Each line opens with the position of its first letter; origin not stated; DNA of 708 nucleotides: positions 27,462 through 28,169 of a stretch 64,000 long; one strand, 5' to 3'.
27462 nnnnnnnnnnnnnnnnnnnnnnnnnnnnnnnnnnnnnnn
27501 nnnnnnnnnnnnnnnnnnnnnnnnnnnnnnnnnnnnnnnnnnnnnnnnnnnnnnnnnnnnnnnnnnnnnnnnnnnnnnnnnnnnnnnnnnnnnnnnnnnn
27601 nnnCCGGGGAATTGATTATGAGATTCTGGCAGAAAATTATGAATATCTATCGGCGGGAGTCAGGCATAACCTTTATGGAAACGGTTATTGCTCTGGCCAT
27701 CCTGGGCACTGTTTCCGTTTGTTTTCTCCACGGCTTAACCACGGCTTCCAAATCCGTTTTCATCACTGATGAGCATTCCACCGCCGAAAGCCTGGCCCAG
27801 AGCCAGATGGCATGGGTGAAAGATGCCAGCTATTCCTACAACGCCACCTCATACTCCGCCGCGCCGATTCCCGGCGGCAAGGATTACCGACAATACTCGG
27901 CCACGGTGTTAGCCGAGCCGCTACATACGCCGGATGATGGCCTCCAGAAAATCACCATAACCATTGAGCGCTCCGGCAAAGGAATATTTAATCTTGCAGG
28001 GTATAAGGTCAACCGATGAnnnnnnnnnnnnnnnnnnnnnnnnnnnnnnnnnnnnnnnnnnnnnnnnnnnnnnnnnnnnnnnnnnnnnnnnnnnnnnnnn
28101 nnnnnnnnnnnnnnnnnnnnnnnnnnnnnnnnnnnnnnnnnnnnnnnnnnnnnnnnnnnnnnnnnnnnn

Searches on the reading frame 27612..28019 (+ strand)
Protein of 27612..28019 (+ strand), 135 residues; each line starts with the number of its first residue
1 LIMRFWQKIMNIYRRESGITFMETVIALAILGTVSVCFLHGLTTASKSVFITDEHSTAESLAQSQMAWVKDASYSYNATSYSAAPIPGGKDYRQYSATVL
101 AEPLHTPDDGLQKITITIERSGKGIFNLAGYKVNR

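Call 7: search_protein_families(library=pfam, proteins=[window:27612-28019:+], max_evalue=1)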
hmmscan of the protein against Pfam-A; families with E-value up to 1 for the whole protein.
window:27612-28019:+ (135 aa): 3 families
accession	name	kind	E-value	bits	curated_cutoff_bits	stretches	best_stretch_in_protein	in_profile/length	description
PF07963.17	N_methyl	-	0.004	17.1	21.2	1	14-35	2-23/27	Prokaryotic N-terminal methylation motif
PF21535.2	HVO_2248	-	0.17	11.4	27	1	12-78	99-170/251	Uncharacterized motility-related protein HVO_2248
PF11773.13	ComGE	-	0.19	12.1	25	1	22-67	3-46/82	Competence system putative prepilin ComGE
